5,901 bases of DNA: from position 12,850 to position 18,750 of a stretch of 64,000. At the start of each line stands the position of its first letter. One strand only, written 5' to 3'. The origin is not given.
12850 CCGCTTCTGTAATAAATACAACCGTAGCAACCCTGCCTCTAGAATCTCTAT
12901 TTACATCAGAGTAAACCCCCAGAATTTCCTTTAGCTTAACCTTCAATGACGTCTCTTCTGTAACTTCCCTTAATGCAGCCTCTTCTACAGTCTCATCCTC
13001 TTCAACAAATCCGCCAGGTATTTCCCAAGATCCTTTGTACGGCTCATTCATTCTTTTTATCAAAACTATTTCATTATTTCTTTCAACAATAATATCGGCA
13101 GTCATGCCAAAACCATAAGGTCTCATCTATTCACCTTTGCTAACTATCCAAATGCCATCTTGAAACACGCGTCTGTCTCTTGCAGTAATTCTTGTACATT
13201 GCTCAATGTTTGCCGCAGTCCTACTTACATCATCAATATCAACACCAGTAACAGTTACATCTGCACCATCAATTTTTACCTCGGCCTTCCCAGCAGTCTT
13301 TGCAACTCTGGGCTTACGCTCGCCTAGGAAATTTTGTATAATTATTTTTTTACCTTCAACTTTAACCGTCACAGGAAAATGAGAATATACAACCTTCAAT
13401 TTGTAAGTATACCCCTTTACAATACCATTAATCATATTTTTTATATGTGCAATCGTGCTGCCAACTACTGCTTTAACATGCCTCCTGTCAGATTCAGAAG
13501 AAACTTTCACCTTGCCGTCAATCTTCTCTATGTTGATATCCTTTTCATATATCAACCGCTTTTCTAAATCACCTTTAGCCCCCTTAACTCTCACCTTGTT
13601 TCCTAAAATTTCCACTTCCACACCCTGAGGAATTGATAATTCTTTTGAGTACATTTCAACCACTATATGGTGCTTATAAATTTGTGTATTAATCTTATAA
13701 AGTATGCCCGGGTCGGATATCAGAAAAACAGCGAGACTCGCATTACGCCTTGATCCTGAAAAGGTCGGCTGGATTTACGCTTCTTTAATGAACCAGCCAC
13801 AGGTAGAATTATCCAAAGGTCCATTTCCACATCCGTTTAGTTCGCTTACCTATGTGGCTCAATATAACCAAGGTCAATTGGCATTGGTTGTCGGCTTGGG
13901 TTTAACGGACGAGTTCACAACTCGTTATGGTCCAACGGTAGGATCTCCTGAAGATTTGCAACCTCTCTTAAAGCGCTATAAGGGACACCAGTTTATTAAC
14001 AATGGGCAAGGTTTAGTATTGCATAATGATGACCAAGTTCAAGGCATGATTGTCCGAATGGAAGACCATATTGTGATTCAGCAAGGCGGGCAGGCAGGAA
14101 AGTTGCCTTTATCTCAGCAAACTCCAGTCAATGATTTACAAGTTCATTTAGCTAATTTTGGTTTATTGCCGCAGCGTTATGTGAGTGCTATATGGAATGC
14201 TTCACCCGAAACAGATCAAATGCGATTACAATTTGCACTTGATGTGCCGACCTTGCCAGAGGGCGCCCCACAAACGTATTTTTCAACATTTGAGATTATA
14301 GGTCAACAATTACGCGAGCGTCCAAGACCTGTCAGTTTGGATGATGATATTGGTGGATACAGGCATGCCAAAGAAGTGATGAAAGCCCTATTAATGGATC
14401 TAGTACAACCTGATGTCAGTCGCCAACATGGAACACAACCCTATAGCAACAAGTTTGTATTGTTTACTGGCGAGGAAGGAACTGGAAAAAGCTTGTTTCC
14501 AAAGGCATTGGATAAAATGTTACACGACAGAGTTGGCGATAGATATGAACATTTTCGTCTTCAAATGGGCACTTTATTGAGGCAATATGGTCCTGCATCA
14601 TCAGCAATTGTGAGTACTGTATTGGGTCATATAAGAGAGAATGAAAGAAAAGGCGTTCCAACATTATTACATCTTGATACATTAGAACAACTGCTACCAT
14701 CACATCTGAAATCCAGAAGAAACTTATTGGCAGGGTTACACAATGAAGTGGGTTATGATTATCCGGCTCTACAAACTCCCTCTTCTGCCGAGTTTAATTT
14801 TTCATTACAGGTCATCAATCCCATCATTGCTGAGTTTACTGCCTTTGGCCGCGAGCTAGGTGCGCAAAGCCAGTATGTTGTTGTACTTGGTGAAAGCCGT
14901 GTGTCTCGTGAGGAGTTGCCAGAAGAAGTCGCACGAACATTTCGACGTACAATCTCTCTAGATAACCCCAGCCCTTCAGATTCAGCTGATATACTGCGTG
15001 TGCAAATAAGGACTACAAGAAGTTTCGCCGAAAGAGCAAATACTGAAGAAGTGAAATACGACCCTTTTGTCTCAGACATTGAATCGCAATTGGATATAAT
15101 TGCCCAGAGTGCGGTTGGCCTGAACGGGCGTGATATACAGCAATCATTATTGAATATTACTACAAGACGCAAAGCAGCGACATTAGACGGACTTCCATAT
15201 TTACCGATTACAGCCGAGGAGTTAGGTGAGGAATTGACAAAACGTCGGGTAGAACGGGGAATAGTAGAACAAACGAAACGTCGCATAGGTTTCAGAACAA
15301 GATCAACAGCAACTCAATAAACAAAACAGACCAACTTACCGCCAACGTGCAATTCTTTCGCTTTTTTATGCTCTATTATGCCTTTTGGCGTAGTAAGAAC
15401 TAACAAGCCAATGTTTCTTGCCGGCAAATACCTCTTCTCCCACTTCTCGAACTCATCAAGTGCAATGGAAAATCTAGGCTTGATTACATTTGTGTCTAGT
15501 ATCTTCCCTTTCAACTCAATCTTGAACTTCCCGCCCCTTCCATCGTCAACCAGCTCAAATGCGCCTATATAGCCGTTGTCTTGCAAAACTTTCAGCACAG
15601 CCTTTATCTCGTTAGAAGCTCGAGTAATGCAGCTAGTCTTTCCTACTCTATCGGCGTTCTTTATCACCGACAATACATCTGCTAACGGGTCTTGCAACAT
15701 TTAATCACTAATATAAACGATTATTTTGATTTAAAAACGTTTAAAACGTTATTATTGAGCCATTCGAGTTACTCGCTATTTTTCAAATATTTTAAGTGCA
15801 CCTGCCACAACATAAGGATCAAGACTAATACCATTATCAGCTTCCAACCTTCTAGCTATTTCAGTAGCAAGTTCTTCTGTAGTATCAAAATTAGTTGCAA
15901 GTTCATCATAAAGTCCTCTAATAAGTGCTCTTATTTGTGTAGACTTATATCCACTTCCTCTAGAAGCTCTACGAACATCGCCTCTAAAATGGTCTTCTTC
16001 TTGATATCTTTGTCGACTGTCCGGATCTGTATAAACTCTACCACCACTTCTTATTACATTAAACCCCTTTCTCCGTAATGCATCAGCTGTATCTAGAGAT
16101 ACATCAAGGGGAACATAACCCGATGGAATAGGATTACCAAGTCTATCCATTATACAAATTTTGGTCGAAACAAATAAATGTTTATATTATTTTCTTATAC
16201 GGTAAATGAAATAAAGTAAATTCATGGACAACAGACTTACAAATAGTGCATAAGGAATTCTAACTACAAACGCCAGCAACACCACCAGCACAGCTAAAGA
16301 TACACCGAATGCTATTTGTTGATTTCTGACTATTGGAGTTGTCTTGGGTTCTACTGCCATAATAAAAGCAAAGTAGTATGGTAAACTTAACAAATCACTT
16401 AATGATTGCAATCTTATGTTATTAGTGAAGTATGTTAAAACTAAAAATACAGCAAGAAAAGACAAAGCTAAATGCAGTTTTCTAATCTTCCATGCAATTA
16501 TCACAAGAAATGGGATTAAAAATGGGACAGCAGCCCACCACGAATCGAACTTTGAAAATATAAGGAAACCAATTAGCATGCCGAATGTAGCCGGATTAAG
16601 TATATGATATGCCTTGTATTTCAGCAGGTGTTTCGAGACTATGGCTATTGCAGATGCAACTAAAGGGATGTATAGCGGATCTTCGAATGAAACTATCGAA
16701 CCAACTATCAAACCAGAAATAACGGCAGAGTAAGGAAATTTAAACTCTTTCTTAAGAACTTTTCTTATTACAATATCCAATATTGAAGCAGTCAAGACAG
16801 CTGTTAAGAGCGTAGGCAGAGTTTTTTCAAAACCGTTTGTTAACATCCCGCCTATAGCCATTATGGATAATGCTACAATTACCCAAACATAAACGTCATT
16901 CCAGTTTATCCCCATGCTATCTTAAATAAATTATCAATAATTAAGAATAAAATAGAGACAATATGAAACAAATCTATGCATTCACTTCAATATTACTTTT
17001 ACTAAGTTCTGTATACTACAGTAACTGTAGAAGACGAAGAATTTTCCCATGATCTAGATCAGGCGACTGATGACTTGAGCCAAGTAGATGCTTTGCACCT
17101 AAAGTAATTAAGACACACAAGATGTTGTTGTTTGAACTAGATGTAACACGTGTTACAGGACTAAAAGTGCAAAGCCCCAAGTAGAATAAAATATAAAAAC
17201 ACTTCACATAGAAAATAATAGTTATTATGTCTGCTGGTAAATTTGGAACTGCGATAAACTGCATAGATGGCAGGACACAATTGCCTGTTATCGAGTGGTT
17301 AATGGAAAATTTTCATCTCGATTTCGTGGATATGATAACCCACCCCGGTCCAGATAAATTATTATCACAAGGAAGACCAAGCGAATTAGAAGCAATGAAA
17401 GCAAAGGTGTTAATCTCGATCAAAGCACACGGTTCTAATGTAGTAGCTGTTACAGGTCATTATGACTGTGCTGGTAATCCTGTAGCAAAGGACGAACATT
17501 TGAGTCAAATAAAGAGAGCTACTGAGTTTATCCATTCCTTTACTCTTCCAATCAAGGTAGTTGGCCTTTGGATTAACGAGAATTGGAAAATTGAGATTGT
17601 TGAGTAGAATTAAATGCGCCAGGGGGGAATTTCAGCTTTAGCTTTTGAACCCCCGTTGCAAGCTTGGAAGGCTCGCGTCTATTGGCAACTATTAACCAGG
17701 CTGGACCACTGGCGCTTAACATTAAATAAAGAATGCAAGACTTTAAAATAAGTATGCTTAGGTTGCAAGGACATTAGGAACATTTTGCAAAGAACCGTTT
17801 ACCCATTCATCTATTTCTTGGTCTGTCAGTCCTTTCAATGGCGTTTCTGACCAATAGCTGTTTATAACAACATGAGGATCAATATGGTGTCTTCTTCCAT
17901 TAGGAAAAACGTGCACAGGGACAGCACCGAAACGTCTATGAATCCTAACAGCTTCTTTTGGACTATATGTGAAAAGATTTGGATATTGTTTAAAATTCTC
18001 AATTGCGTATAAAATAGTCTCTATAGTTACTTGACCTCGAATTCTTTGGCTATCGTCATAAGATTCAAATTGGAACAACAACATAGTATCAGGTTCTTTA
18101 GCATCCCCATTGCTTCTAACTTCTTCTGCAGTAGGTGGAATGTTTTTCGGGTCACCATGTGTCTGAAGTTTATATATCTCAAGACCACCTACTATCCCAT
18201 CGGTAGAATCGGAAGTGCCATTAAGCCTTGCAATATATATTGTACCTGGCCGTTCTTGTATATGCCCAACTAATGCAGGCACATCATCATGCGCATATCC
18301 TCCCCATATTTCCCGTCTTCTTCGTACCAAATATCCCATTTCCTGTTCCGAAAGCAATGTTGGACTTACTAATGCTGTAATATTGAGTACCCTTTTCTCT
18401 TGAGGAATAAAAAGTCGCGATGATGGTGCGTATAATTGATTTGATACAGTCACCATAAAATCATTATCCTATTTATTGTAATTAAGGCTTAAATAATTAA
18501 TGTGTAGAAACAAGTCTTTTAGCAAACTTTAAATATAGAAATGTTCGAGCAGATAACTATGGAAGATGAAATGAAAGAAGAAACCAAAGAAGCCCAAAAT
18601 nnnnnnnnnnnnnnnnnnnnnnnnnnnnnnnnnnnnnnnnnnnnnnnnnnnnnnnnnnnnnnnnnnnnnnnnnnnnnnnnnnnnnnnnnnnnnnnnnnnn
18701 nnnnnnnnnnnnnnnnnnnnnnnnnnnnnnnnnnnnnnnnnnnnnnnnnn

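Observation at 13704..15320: Divergent, probably catalytically altered AAA+ gene inserted antisense into the rps8-rpl6 junction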

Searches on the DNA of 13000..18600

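Call 66: search_rna_families(source=window, start=13000, end=18600, threshold=evalue, max_evalue=1)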
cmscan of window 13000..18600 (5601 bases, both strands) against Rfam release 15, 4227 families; matches with E-value up to 1: 0.
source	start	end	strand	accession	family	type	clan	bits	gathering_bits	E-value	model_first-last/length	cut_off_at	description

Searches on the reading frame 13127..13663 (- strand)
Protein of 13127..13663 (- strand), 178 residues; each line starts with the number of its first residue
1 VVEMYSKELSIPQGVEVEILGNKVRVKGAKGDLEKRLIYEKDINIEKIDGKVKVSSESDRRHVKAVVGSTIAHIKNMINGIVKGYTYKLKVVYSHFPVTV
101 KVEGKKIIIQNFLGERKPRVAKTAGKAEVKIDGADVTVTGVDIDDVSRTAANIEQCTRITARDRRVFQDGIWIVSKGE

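Call 3: search_protein_families(library=pfam, proteins=[window:13127-13663:-], max_evalue=0.01)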
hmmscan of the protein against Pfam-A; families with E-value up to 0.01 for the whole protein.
window:13127-13663:- (178 aa): 1 family
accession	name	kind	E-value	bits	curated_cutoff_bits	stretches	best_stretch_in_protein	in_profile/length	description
PF00347.28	Ribosomal_L6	-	6.4e-22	78.6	27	2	96-170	1-80/80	Ribosomal protein L6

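Call 54: find_homologous_proteins(query=window:13127-13663:-, max_evalue=1e-20)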
Query window:13127-13663:- (178 aa): 5004 proteins with E <= 1e-20 among 5249 candidates; the best 120 are listed.
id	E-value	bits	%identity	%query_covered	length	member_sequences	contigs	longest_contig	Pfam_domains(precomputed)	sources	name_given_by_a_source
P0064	1.8e-106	371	99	100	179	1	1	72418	PF00347.29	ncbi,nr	ncbi:MAG: 50S ribosomal protein L6 [Candidatus Aenigmarchaeota archaeon]|nr:50S ribosomal protein L6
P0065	7.2e-92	324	85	98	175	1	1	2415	PF00347.29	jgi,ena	-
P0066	4.8e-88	311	79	98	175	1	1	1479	PF00347.29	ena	-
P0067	5.3e-88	311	79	98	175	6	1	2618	PF00347.29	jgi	-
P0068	8.3e-85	301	75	97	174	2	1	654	PF00347.29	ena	-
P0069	1.1e-80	287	74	98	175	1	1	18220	PF00347.29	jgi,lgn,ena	-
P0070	3.7e-78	279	72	98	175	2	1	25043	PF00347.29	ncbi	-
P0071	1.6e-77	277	71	98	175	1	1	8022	PF00347.29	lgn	-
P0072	6.8e-76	272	71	98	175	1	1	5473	PF00347.29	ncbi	-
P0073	1.7e-75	270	68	98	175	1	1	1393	PF00347.29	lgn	-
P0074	3.4e-72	260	69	98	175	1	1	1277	PF00347.29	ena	-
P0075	1.2e-71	258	69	98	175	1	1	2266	PF00347.29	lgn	-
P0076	3.2e-71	256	67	98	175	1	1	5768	PF00347.29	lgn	-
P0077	1.2e-70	255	68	98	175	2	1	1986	PF00347.29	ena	-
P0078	3.8e-69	250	67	98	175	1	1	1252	PF00347.29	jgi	-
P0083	1.1e-66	242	65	98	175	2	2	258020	PF00347.29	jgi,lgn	jgi:large subunit ribosomal protein L6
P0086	6.3e-65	236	60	97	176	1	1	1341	PF00347.29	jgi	jgi:large subunit ribosomal protein L6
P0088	8.2e-65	236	61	97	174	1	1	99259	PF00347.29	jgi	jgi:large subunit ribosomal protein L6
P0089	1.1e-64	235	64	97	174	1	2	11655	PF00347.29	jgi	jgi:large subunit ribosomal protein L6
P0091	2.7e-64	234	62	98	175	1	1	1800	PF00347.29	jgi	jgi:large subunit ribosomal protein L6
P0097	6.5e-64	233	63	97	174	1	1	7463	PF00347.29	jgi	jgi:large subunit ribosomal protein L6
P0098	9.0e-64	232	61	100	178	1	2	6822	PF00347.29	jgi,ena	jgi:large subunit ribosomal protein L6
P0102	1.3e-63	232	63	97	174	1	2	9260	PF00347.29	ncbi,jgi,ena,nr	ncbi:MAG TPA: 50S ribosomal protein L6 [archaeon]|nr:50S ribosomal protein L6 [archaeon]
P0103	1.6e-63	231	60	97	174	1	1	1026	PF00347.29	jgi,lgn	jgi:large subunit ribosomal protein L6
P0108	6.2e-63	230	58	98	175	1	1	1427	PF00347.29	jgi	jgi:large subunit ribosomal protein L6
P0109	6.8e-63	229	59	98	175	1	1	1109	PF00347.29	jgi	jgi:large subunit ribosomal protein L6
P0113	1.5e-62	228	63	98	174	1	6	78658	PF00347.29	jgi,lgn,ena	jgi:large subunit ribosomal protein L6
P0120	3.4e-62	227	61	98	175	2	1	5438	PF00347.29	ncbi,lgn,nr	ncbi:50S ribosomal protein L6 [archaeon]|nr:MAG: 50S ribosomal protein L6 [archaeon]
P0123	5.1e-62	227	58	98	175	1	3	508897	PF00347.29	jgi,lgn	jgi:large subunit ribosomal protein L6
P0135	3.1e-61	224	62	97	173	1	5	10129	PF00347.29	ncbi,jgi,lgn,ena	ncbi:MAG: 50S ribosomal protein L6 [Candidatus Aenigmatarchaeota archaeon]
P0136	3.1e-61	224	61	98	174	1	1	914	PF00347.29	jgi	jgi:large subunit ribosomal protein L6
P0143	4.8e-61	223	61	97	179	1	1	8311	PF00347.29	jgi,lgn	jgi:large subunit ribosomal protein L6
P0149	8.0e-61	223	60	98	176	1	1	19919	PF00347.29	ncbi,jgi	ncbi:MAG: 50S ribosomal protein L6 [Candidatus Aenigmatarchaeota archaeon]|jgi:large subunit ribosom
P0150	8.6e-61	223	61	98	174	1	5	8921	PF00347.29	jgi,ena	jgi:large subunit ribosomal protein L6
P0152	9.6e-61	222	57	98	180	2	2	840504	PF00347.29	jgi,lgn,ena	jgi:large subunit ribosomal protein L6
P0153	1.3e-60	222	60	98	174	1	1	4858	PF00347.29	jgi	jgi:large subunit ribosomal protein L6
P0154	1.5e-60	222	58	98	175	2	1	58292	PF00347.29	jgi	jgi:large subunit ribosomal protein L6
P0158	3.4e-60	221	61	98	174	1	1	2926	PF00347.29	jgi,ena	jgi:large subunit ribosomal protein L6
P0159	4.3e-60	220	57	98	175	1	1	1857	PF00347.29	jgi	jgi:large subunit ribosomal protein L6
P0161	4.7e-60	220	58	97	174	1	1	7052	PF00347.29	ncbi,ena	ncbi:MAG: 50S ribosomal protein L6 [Candidatus Aenigmatarchaeota archaeon]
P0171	6.8e-60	220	58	97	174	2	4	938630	PF00347.29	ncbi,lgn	ncbi:MAG: 50S ribosomal protein L6 [Candidatus Aenigmatarchaeota archaeon]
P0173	7.7e-60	219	59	98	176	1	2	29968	PF00347.29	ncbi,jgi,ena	ncbi:MAG: 50S ribosomal protein L6 [Candidatus Aenigmatarchaeota archaeon]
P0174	7.9e-60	219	58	98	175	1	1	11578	PF00347.29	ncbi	ncbi:MAG: 50S ribosomal protein L6 [Candidatus Aenigmatarchaeota archaeon]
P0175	8.1e-60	219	58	97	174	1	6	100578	PF00347.29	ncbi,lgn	ncbi:MAG: 50S ribosomal protein L6 [Candidatus Aenigmatarchaeota archaeon]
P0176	8.5e-60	219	62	98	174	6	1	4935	PF00347.29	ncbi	ncbi:MAG: 50S ribosomal protein L6 [Candidatus Aenigmatarchaeota archaeon]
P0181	1.5e-59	219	57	97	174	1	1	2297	PF00347.29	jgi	jgi:large subunit ribosomal protein L6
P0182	1.6e-59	218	57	100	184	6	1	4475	PF00347.29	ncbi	ncbi:MAG: 50S ribosomal protein L6 [Candidatus Aenigmatarchaeota archaeon]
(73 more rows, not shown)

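Call 55: find_encoding_contigs(protein=P0065, flank=5000, max_places=2)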
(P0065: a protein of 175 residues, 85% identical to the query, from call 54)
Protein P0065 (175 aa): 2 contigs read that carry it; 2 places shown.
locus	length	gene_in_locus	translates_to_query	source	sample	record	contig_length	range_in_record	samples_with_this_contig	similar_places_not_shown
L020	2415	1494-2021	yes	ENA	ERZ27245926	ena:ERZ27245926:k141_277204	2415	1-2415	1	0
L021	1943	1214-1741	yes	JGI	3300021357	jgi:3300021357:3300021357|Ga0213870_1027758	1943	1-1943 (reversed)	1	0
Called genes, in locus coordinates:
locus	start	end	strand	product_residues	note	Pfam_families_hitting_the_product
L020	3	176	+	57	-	?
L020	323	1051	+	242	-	PF03116:NQR2_RnfD_RnfE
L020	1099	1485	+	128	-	PF00410:Ribosomal_S8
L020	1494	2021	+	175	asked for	PF00347:Ribosomal_L6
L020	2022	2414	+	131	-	?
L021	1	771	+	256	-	?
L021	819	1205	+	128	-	PF00410:Ribosomal_S8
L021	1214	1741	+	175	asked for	PF00347:Ribosomal_L6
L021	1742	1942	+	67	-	?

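Call 56: find_encoding_contigs(protein=P0069, flank=6000, max_places=2)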
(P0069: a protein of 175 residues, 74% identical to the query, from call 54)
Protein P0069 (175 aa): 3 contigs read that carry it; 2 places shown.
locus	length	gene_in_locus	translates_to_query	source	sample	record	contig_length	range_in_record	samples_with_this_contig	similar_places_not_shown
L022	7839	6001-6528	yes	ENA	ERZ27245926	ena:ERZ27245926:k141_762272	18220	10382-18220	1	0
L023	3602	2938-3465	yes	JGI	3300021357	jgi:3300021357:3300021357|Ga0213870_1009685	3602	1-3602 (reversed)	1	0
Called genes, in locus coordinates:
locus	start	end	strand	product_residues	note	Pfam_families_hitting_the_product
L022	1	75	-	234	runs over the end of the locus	PF00181:Ribosomal_L2_N, PF03947:Ribosomal_L2_C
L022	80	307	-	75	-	PF00276:Ribosomal_L23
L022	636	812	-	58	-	-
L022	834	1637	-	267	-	PF00573:Ribosomal_L4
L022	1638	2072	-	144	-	-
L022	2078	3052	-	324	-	PF00297:Ribosomal_L3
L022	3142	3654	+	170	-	PF11969:DcpS_C, PF01230:HIT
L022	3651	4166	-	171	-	-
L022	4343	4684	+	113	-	-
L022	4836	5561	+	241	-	PF03116:NQR2_RnfD_RnfE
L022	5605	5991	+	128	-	PF00410:Ribosomal_S8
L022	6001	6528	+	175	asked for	PF00347:Ribosomal_L6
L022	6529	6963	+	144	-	PF00293:NUDIX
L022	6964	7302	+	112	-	PF01655:Ribosomal_L32e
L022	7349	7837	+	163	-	?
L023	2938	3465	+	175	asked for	PF00347:Ribosomal_L6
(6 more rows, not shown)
